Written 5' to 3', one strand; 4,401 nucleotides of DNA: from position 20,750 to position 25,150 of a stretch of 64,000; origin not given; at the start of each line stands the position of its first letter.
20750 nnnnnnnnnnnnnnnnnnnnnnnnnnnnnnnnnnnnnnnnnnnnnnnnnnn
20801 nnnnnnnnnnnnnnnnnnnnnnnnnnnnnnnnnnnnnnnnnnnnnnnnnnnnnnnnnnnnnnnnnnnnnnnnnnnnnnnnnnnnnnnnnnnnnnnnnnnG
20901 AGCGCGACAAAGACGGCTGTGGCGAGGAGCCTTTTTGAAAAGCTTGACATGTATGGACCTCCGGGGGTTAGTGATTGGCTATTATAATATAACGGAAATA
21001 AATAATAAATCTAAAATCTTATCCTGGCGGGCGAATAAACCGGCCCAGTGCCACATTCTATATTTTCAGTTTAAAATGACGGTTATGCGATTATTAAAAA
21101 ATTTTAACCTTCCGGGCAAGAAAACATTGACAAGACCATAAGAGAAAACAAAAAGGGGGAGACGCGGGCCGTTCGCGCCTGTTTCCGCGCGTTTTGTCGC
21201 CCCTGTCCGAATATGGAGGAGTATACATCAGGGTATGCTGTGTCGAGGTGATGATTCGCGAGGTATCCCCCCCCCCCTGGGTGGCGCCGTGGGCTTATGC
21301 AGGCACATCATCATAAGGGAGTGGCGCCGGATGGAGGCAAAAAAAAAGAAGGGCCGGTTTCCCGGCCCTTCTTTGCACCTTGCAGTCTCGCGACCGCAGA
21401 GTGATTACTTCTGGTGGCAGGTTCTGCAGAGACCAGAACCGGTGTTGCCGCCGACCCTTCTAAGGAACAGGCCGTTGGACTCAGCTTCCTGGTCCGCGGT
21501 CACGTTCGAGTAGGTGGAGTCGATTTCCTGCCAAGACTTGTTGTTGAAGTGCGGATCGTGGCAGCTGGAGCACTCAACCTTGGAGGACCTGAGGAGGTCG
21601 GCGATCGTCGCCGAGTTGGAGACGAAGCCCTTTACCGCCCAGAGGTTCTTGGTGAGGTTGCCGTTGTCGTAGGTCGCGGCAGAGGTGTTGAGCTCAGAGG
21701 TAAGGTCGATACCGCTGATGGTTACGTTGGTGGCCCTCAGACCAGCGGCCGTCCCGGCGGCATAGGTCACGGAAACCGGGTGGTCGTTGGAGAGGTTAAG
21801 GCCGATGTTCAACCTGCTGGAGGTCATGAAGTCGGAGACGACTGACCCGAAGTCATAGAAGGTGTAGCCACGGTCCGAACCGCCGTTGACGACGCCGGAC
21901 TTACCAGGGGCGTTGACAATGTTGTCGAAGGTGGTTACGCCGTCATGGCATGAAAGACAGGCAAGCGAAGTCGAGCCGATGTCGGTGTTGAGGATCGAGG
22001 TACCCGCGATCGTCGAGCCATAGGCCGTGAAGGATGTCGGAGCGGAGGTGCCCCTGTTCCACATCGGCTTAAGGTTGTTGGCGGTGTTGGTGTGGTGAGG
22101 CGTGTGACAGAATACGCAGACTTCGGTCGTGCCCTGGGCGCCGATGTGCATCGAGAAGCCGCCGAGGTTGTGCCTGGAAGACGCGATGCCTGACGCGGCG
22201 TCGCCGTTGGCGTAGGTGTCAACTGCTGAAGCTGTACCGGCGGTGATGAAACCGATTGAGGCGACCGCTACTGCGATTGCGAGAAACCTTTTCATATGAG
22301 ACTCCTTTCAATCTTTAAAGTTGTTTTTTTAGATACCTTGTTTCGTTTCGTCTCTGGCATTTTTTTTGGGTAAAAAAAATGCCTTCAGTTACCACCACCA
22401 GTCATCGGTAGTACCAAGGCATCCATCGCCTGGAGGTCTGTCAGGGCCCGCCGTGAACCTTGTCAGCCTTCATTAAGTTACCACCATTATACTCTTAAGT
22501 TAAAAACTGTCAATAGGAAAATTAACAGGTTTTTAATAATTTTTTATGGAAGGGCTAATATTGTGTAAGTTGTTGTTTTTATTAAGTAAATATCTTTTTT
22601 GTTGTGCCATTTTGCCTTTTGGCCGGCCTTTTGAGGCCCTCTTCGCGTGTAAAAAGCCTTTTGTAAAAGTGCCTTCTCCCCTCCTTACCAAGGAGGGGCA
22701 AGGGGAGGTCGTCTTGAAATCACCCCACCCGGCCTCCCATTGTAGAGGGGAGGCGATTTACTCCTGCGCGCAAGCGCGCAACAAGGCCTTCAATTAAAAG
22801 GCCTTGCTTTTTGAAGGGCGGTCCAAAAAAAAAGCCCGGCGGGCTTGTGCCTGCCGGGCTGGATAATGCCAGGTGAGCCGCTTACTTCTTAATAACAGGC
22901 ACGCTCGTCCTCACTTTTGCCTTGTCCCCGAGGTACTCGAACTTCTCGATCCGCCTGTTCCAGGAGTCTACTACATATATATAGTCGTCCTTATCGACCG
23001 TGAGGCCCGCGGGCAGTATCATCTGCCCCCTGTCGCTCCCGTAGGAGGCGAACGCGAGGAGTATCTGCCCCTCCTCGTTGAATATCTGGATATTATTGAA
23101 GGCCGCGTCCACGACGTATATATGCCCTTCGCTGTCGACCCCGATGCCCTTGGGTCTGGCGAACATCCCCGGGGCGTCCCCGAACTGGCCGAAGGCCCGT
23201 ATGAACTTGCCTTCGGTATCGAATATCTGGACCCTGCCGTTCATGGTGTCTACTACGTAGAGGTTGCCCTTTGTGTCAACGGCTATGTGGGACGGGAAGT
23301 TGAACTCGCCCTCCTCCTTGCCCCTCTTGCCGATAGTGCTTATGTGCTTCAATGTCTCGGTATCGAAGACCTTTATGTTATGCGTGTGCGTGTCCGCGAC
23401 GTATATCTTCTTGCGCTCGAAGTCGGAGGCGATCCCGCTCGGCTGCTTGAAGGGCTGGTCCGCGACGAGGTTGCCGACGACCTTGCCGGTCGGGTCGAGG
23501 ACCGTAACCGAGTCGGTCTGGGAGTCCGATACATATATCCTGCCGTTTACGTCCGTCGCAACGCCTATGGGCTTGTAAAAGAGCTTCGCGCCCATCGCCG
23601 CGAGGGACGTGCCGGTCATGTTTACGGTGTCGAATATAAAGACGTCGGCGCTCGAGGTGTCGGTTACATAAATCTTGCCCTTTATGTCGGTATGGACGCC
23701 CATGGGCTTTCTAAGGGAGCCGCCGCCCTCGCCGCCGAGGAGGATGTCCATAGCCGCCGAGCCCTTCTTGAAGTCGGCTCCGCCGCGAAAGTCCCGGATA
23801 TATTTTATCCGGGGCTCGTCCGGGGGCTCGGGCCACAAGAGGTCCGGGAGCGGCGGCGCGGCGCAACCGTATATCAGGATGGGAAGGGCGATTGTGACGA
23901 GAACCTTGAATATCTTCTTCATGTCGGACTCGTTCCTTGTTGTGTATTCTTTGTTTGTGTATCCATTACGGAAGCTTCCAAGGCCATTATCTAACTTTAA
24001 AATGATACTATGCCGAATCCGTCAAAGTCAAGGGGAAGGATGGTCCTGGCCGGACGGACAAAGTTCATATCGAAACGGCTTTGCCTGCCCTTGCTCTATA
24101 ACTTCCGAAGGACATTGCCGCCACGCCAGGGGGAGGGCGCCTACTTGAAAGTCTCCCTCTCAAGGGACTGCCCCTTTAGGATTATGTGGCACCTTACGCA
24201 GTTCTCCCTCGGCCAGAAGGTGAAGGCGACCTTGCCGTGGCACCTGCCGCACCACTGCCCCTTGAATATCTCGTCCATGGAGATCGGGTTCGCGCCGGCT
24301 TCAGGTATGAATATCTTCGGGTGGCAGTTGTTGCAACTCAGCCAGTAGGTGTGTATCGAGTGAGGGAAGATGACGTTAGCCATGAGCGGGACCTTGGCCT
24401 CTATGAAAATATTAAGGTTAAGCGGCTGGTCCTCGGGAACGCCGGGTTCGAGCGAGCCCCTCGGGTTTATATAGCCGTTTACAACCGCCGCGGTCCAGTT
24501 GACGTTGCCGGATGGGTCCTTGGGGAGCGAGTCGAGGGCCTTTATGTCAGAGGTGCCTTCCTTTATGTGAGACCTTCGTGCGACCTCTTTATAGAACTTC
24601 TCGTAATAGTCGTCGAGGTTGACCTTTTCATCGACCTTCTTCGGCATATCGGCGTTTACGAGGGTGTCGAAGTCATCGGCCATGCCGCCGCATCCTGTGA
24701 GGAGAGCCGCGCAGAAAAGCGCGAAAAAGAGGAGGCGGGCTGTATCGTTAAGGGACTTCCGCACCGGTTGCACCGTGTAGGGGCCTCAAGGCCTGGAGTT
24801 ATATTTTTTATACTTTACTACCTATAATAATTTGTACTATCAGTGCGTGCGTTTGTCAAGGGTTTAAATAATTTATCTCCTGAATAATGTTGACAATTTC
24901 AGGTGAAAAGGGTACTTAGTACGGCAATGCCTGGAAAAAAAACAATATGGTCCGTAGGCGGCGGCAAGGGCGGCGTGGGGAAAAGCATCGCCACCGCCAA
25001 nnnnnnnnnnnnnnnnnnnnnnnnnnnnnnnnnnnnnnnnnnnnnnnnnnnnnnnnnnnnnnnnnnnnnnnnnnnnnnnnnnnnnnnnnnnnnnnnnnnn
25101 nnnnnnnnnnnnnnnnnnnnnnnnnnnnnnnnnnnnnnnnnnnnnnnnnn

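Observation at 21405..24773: Highly signalled secreted tetraheme cytochrome with NHL beta-propeller and c7 triheme partners: possible extracellular electron-transfer (nanowire-type) locus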

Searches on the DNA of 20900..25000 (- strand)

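Call 9: search_rna_families(source=window, start=20900, end=25000, threshold=evalue, max_evalue=1, show_alignments=3)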
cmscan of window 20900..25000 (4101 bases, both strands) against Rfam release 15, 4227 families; matches with E-value up to 1: 8.
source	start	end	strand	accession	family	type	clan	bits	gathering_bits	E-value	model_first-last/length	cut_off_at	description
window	21341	21434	-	RF02231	sX12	Gene; sRNA;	-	29.4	106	0.023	1-78/78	no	Xanthomonas sRNA sX12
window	22825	22886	-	RF02399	NsiR1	Gene; sRNA;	-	24.6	39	0.091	1-60/60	no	Nitrogen stress-induced RNA 1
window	21332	21381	+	RF02066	STnc320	Gene; sRNA;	-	24.4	50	0.21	1-55/55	no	Salmonella enterica sRNA STnc320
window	21014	21156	-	RF02529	SSRC8_1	Gene; sRNA;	-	22.7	80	0.59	1-150/150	no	Streptococcus sRNA SSRC8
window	21860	21942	+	RF03424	mir-4856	Gene; miRNA;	-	21.9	70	0.85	1-84/84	no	mir-4856 microRNA precursor family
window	22675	22756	+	RF03952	mir-3718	Gene; miRNA;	-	21.8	78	0.25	6-87/92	no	mir-3718 microRNA precursor family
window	22826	22934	-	RF02837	anti-hemB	Gene; sRNA;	-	18.1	49.5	0.75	1-81/81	no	Burkholderia RNA 7 (anti-hemB)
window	22390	22437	-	RF00002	5_8S_rRNA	Gene; rRNA;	CL00112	17.6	42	0.18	1-154/154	no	5.8S ribosomal RNA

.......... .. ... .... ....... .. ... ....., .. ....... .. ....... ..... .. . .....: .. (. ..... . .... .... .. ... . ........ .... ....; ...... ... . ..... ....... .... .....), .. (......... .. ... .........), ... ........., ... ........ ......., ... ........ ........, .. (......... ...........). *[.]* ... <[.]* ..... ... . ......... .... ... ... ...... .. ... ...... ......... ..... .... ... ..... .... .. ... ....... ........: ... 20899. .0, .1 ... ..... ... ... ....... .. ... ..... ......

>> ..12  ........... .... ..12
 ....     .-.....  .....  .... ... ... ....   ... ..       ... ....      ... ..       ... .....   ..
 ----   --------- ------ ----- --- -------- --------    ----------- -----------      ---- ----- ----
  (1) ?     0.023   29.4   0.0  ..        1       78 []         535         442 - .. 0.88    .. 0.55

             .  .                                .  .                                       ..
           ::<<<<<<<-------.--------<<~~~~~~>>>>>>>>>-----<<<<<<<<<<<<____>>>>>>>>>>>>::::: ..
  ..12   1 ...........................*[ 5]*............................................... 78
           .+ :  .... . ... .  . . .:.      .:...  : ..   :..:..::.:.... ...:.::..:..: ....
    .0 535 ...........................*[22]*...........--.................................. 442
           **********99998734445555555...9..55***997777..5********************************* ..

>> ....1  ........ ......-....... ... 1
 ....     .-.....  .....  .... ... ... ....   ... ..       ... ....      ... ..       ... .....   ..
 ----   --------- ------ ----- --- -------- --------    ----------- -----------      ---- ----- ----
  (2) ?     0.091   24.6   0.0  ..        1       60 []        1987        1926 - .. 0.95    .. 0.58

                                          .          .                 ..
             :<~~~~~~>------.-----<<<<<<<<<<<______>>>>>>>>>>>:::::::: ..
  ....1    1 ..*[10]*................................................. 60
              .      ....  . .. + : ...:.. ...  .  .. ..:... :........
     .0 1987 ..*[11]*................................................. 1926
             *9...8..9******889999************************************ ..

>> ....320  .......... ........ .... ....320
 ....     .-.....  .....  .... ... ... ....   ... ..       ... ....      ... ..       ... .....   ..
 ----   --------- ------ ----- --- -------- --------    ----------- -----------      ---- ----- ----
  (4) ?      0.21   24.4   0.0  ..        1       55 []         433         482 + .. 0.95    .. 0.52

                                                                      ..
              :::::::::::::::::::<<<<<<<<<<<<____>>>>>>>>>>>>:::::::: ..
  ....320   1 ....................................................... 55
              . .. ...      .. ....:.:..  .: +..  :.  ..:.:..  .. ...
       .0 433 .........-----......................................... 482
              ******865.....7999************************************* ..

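Call 97: search_rna_families(sources=[L082, L089, L090, L091, L092, L001, L002, L007], threshold=gathering)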
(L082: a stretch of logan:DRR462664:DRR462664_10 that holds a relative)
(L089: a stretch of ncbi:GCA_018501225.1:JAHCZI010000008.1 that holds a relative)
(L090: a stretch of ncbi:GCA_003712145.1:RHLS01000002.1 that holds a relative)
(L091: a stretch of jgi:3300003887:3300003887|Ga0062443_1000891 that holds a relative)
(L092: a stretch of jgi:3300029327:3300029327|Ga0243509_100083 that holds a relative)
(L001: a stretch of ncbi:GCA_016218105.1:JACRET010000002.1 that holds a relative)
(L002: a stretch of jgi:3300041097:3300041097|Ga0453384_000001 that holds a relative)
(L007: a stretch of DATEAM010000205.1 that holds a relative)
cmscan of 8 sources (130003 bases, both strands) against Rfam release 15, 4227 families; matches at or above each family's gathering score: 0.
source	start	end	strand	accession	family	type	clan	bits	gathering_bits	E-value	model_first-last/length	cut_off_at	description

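Call 98: build_rna_model(alignment_id=A6, structure=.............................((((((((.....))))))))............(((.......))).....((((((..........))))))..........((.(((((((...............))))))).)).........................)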
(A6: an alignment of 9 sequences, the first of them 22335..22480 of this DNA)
Model R1 built from alignment A6 (9 sequences, 172 columns); structure: as given.
model positions 148; base pairs 26; branch points 3; effective number of sequences 3.55; information 0.59 bits per position. Calibrated on 0.2 Mb of random sequence (short: E-values are rough).
structure used (alignment columns):
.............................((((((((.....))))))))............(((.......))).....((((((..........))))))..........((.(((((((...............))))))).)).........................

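Call 99: search_with_rna_model(model_id=R1, sources=[window, L001, L002, L003, L004, L005, L006, L007, L008, L009, L010, L011, L012, L013, L014, L015, L016, L017, L018, L019, L020, L021, L022, L023, L024, L025, L026, L027, L028, L029, L030, L031, L032, L033, L034, L035, L036, L037, L038, L039, L040, L041, L042, L043, L044, L045, L046, L047, L048, L049, L050, L051, L052, L053, L054, L055, L056, L057, L058, L059, L060, L061, L062, L063, L064, L065, L066, L067, L068, L069, L070, L071, L072, L073, L074, L075, L076, L077, L078, L079, L080, L081, L082, L084, L085, L086, L087, L088, L089, L090, L091, L092], max_evalue=1)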
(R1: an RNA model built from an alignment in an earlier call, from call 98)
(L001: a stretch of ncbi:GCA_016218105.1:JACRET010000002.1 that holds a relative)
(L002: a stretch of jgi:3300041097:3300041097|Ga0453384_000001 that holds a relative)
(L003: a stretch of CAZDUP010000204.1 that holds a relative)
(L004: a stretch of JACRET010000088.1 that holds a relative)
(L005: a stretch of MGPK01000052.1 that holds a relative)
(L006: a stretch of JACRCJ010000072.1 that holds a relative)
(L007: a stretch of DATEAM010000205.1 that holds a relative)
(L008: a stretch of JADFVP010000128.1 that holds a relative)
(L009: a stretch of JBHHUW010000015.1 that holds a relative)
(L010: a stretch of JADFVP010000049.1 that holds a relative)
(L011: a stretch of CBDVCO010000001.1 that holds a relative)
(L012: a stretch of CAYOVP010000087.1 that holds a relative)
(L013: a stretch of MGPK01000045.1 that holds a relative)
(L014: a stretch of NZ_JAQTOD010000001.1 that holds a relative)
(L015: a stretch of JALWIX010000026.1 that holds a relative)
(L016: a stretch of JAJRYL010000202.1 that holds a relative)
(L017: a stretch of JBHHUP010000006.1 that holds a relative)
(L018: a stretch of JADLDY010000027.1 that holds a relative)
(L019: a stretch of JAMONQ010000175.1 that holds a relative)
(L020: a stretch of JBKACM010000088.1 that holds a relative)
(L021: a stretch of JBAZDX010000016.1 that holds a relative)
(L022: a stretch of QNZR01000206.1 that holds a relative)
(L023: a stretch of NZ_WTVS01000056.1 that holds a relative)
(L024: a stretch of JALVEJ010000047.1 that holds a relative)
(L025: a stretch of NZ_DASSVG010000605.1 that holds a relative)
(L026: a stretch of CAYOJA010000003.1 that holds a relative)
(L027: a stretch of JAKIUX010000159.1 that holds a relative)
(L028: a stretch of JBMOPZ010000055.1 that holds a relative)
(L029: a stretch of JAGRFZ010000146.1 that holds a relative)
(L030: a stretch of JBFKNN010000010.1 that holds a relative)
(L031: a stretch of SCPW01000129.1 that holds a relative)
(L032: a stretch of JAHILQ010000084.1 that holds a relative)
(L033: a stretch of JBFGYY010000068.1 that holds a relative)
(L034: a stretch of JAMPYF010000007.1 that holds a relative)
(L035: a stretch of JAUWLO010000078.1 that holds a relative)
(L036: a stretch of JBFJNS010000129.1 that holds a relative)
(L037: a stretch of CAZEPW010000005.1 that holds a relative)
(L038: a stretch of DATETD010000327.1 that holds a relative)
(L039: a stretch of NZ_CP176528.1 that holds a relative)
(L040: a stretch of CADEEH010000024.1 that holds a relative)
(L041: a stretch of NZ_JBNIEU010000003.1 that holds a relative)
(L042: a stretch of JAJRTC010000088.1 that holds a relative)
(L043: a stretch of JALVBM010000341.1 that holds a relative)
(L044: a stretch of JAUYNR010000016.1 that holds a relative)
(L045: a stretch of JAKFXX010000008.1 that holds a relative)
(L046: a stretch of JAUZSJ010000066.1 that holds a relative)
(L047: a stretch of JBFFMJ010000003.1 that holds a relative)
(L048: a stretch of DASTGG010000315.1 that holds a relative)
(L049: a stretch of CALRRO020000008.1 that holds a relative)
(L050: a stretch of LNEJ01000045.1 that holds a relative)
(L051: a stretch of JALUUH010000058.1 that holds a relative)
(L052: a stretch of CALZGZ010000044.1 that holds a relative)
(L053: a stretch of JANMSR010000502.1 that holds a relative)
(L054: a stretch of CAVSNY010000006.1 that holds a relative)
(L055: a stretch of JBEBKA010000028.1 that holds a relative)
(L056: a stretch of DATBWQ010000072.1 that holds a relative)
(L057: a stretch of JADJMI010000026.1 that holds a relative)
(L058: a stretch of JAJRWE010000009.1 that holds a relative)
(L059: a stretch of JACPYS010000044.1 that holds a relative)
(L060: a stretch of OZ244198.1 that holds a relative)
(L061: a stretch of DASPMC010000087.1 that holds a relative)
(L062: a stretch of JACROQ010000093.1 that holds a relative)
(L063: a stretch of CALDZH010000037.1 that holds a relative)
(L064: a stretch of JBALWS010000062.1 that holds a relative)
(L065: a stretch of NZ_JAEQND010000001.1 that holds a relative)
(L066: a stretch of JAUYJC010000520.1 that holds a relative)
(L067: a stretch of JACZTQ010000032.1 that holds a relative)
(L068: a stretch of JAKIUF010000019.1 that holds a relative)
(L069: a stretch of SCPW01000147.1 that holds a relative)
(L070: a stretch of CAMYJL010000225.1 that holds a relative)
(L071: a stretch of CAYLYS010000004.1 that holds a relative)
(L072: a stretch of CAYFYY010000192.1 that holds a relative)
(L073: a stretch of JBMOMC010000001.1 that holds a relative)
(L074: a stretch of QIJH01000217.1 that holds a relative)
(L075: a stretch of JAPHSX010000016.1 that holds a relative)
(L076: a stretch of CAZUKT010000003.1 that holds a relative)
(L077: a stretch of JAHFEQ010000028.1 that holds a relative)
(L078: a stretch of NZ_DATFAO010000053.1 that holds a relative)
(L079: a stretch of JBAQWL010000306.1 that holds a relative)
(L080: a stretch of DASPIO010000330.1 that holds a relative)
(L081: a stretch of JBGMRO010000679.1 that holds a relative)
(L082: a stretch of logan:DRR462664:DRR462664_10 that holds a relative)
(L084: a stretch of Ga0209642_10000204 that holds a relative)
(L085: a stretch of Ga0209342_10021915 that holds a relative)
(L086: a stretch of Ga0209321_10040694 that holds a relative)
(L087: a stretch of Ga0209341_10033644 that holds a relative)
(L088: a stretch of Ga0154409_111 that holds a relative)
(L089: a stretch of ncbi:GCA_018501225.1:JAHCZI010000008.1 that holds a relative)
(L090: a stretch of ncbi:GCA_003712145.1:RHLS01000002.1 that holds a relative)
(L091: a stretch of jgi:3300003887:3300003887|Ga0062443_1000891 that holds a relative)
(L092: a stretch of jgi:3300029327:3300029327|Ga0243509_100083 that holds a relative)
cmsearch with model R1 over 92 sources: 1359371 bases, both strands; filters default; matches with E-value up to 1: 22.
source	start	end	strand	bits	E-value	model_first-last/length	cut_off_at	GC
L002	9812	9961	+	145.4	6.5e-40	1-148/148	no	0.49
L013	9810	9959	+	144.9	9e-40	1-148/148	no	0.49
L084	1195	1344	+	144.9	9e-40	1-148/148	no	0.49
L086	1654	1803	+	144.9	9e-40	1-148/148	no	0.49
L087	644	793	-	143.6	2.2e-39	1-148/148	no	0.53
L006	233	379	+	109.2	3.4e-29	1-148/148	no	0.47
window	22338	22484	-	109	3.9e-29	1-148/148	no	0.48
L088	7536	7682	-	106.3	2.5e-28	1-148/148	no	0.49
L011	9780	9929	+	104.4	9.2e-28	1-148/148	no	0.42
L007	6058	6208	+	100.5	1.3e-26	1-148/148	no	0.46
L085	2490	2640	-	100.5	1.3e-26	1-148/148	no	0.46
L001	9815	9955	+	99.4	2.9e-26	1-148/148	no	0.43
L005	9860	9997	+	72.8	2.1e-18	1-148/148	no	0.51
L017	9836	10009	+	26.2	0.00014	1-148/148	no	0.36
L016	5889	6022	+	25.9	0.00017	1-148/148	no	0.43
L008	8367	8512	+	24.5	0.00045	1-148/148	no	0.4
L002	9911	9942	-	20.3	0.0079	98-129/148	no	0.28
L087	663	694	+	18.6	0.025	98-129/148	no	0.31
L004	6849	6993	+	18.5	0.028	1-148/148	no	0.5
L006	334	364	-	16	0.15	94-129/148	no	0.32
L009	9833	9964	+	14.3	0.48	1-148/148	no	0.4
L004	2303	2422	-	14.2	0.52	1-148/148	no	0.3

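Call 100: search_with_rna_model(model_id=R1, sources=[window, L001, L002, L004, L005, L006, L007, L008, L009, L011, L013, L016, L017, L087], max_evalue=0.005, make_alignment=true)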
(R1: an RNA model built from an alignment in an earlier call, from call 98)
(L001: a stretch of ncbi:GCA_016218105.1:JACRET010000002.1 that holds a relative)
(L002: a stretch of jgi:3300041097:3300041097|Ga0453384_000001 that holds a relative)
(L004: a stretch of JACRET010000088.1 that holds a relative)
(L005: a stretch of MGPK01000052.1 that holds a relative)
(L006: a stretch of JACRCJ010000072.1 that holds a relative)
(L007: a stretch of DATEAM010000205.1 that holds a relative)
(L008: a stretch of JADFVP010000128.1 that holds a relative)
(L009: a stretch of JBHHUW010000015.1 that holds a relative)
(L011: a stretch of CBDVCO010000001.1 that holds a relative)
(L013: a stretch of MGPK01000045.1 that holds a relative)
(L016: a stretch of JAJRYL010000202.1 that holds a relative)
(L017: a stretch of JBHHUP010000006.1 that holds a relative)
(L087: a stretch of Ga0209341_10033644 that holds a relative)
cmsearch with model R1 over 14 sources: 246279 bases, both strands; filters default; matches with E-value up to 0.005: 15.
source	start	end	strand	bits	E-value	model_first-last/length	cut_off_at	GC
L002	9812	9961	+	145.4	1.2e-40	1-148/148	no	0.49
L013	9810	9959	+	144.9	1.6e-40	1-148/148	no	0.49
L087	644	793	-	143.6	4e-40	1-148/148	no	0.53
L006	233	379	+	109.2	6.1e-30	1-148/148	no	0.47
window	22338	22484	-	109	7.1e-30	1-148/148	no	0.48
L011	9780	9929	+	104.4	1.7e-28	1-148/148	no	0.42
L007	6058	6208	+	100.5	2.4e-27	1-148/148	no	0.46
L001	9815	9955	+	99.4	5.2e-27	1-148/148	no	0.43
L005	9860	9997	+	72.8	3.9e-19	1-148/148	no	0.51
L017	9836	10009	+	26.2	2.6e-05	1-148/148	no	0.36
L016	5889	6022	+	25.9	3.1e-05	1-148/148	no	0.43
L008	8367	8512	+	24.5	8.2e-05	1-148/148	no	0.4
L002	9911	9942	-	20.3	0.0014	98-129/148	no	0.28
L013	9909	9946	-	19.2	0.003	92-129/148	no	0.32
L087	663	694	+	18.6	0.0045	98-129/148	no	0.31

Alignment A8: 15 matches aligned to the model, 204 columns, each read 5' to 3' on its own strand. Consensus structure (alignment columns), stored with it:
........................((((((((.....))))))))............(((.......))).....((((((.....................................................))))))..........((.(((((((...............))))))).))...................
